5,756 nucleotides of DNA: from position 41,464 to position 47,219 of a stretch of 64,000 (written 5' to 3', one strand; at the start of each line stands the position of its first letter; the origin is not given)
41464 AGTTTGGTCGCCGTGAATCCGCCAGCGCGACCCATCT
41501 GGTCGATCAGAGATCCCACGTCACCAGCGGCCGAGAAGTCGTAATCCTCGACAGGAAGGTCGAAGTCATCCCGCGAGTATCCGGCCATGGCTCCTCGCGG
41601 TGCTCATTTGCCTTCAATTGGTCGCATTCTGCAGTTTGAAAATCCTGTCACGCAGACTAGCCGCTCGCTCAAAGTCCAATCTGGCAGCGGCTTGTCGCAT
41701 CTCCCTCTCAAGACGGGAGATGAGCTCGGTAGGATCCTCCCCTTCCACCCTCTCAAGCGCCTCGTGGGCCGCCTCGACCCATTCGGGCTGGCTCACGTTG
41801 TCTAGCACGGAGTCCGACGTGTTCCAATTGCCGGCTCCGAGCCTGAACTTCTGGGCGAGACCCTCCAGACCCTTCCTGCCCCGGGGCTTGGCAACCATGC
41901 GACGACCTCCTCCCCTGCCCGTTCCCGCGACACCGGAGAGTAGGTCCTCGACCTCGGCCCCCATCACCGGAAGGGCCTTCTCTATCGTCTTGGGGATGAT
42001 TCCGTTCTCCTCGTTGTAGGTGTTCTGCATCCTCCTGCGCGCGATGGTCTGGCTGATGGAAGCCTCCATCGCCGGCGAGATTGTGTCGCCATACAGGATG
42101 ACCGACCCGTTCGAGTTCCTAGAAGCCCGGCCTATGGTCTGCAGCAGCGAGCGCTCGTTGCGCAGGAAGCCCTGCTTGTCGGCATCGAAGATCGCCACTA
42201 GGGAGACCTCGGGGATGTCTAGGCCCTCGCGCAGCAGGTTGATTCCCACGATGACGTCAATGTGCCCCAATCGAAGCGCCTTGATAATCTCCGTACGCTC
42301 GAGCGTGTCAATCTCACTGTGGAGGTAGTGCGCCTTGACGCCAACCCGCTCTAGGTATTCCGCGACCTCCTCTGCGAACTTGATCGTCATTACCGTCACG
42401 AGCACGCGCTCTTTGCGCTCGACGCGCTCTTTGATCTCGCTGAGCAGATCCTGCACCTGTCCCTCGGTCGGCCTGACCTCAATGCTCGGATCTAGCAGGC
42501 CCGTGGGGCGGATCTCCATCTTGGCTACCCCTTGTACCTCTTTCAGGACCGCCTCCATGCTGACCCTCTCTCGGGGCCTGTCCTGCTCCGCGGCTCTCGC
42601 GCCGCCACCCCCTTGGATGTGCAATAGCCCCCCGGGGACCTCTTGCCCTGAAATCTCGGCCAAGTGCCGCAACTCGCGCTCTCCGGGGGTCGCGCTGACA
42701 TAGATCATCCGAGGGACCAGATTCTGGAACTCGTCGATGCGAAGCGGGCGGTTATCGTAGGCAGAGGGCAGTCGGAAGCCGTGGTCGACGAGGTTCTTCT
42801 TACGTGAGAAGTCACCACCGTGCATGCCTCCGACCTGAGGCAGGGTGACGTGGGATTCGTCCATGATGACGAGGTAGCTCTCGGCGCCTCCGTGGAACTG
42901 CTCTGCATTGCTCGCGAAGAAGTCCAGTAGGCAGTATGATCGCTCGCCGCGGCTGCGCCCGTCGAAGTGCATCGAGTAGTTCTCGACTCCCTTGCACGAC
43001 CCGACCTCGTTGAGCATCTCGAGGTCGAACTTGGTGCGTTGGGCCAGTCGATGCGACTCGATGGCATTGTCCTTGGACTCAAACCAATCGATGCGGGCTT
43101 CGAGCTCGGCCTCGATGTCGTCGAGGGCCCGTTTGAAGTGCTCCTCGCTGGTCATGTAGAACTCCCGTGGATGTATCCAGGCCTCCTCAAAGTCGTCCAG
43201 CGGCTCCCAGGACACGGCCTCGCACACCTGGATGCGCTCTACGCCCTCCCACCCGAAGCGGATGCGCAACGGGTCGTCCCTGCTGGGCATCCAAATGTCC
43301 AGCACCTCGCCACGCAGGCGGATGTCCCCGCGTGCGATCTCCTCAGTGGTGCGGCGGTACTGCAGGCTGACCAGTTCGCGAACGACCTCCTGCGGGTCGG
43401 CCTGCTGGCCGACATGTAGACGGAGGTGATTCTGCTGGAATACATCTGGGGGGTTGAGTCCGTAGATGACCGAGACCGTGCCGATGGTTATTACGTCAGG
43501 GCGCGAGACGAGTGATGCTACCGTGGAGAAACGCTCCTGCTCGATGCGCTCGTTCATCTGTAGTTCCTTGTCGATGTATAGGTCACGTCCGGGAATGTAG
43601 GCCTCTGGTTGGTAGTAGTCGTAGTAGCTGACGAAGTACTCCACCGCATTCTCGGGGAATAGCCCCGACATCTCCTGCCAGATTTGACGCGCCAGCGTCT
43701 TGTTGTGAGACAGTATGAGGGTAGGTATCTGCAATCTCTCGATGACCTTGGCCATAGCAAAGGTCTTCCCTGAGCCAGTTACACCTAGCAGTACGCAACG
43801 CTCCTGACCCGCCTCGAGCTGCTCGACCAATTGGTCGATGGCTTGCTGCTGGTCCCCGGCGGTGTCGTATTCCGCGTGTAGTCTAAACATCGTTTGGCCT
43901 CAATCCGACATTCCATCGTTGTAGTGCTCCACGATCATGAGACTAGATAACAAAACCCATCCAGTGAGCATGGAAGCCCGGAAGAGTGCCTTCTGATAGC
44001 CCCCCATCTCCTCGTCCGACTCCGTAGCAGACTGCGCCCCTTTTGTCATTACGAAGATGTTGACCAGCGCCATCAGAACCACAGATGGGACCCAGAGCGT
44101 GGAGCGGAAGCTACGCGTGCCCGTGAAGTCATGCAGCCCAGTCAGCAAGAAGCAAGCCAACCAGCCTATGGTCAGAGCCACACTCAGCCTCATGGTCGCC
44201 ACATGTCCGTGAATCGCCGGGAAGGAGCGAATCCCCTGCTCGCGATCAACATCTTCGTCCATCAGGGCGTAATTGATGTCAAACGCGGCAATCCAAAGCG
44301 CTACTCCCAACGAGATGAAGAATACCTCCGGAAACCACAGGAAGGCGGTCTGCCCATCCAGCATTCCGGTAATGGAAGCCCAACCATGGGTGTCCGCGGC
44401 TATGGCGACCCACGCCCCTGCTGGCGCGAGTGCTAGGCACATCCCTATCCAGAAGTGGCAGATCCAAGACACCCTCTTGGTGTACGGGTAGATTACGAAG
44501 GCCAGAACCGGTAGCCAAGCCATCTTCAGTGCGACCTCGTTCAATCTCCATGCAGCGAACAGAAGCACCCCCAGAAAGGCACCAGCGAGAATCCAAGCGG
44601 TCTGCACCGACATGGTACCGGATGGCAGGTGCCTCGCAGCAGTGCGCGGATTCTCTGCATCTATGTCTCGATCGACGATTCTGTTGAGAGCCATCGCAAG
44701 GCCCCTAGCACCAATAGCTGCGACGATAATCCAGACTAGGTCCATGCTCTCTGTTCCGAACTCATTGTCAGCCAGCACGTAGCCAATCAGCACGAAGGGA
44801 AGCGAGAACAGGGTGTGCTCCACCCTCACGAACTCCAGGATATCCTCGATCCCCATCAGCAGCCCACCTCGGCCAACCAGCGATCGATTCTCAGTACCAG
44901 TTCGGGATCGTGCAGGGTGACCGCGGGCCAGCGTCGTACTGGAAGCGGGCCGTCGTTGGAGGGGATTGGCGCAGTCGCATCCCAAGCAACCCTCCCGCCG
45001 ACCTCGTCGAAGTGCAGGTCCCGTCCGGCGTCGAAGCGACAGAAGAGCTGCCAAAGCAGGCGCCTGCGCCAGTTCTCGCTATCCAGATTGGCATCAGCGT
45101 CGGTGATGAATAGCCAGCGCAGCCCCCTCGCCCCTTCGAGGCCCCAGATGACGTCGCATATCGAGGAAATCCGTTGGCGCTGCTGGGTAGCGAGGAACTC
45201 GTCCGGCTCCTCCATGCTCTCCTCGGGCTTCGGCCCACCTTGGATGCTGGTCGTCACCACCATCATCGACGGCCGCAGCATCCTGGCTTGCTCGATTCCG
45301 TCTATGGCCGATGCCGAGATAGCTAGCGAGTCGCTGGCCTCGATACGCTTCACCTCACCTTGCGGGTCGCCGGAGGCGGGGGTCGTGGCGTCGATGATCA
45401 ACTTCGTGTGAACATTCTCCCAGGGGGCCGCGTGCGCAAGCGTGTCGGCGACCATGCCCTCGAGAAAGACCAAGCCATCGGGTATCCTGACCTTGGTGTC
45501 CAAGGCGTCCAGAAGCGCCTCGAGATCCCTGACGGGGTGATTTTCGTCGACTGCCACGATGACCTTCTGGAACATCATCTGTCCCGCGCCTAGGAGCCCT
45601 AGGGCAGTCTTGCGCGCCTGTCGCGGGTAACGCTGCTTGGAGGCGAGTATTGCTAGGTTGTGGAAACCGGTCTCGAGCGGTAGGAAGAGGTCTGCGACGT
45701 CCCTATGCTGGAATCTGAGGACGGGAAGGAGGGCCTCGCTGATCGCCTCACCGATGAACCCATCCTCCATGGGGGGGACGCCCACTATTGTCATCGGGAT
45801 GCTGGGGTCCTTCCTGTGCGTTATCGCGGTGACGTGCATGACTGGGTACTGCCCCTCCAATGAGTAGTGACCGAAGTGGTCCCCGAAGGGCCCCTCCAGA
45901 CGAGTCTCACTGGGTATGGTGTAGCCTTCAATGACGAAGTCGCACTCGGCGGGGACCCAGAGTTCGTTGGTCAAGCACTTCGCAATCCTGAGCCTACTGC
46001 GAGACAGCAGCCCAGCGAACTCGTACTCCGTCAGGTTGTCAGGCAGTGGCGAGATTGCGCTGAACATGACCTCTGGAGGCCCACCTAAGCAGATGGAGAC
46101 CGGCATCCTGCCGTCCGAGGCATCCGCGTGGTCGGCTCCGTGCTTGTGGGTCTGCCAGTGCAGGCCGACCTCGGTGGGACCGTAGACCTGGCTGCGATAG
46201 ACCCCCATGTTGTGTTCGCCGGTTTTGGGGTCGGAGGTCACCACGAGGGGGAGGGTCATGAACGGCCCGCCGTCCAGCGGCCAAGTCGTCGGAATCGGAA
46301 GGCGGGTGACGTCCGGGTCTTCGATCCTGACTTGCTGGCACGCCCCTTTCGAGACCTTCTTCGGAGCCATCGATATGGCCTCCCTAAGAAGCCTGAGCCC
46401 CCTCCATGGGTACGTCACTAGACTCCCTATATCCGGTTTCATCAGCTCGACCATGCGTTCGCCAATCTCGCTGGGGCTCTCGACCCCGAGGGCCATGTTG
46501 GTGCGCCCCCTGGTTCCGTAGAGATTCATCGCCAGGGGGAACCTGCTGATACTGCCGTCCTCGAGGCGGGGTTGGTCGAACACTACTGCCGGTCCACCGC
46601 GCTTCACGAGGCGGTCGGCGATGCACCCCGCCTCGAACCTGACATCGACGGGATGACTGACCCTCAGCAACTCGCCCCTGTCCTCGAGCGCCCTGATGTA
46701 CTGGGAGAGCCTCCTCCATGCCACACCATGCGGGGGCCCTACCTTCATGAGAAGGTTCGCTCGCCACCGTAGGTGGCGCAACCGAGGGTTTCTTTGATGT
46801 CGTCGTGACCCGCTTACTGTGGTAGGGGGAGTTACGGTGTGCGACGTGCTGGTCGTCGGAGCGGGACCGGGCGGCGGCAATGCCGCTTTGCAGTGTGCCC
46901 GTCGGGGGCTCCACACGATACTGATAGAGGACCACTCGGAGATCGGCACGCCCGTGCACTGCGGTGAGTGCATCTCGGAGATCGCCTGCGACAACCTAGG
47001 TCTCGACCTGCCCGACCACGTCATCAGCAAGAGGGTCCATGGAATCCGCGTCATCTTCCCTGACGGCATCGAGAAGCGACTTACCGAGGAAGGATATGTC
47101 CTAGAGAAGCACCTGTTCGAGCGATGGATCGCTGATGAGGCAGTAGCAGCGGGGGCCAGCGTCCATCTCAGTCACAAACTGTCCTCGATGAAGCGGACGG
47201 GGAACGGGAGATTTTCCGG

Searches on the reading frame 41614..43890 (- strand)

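Call 66: search_protein_families(library=pfam, proteins=[window:41614-43890:-], max_evalue=0.00001)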
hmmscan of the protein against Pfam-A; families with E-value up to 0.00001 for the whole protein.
window:41614-43890:- (758 aa): 6 families
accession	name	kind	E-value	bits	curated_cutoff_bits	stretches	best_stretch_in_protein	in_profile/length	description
PF00271.37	Helicase_C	-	2.9e-20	73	23.5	1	481-592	5-109/110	Helicase conserved C-terminal domain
PF17757.6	UvrB_inter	-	2.1e-18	66.6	22.9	1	156-245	1-91/91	UvrB interaction domain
PF12344.14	UvrB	-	3.4e-14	52.9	27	1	599-640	1-42/43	Ultra-violet resistance protein B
PF02151.25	UVR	-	1.4e-11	44.2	21.5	1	722-755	2-35/36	UvrB/uvrC motif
PF04851.21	ResIII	-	1.7e-11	44.8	22.5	1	13-82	7-81/164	Type III restriction enzyme, res subunit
PF00270.35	DEAD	-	1.7e-07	31.5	26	0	13-80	3-71/167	DEAD/DEAH box helicase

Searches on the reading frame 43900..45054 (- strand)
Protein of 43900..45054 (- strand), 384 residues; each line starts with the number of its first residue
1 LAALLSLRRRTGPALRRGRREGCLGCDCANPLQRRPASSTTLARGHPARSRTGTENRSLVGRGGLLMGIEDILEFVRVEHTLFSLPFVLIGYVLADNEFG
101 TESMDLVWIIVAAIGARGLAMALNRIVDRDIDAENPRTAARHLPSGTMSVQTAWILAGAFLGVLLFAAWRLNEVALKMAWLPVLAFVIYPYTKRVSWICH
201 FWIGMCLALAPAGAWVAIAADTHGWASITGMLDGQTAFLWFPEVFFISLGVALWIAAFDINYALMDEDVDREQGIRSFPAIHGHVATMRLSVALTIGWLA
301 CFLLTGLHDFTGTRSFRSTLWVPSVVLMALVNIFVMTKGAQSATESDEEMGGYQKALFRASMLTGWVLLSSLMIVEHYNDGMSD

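Call 67: search_protein_families(library=pfam, proteins=[window:43900-45054:-], max_evalue=0.00001)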
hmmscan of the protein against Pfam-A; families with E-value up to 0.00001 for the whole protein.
window:43900-45054:- (384 aa): 1 family
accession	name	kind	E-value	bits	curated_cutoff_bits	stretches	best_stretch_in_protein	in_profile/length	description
PF01040.23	UbiA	-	1.1e-40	140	34.2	1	85-329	2-228/250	UbiA prenyltransferase family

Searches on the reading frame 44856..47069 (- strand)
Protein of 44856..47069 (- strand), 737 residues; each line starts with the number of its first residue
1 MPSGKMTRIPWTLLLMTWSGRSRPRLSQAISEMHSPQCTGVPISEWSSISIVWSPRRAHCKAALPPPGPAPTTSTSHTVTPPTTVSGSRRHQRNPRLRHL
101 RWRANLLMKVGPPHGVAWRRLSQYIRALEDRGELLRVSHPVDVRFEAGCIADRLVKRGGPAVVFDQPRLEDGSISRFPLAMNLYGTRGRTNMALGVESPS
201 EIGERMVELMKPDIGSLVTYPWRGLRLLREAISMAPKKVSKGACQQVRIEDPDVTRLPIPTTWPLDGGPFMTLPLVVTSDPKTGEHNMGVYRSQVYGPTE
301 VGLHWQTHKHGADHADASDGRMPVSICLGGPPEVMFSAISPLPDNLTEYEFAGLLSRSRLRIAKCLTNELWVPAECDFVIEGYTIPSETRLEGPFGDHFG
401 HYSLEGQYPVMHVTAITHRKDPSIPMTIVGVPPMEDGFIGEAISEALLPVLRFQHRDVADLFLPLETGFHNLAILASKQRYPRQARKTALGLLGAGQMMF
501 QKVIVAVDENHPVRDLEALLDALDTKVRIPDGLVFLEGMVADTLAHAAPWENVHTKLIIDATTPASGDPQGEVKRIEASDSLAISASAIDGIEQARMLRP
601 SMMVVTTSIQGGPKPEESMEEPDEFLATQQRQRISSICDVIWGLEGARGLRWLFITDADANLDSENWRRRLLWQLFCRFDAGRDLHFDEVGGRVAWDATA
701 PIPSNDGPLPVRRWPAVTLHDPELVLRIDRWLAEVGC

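Call 67: search_protein_families(library=pfam, proteins=[window:44856-47069:-], max_evalue=0.00001)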
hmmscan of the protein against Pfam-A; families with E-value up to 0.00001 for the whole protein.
window:44856-47069:- (737 aa): 3 families
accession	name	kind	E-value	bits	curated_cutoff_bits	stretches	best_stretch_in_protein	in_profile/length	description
PF01977.22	UbiD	-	5.7e-72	241.6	23.3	1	238-432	2-206/206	3-octaprenyl-4-hydroxybenzoate carboxy-lyase Rift-related domain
PF20696.2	UbiD_C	-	2.3e-32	112.1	24.2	1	438-561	2-127/127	3-octaprenyl-4-hydroxybenzoate carboxy-lyase C-terminal domain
PF20695.2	UbiD_N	-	1e-20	74.1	24.3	1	125-206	1-78/78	3-octaprenyl-4-hydroxybenzoate carboxy-lyase N-terminal domain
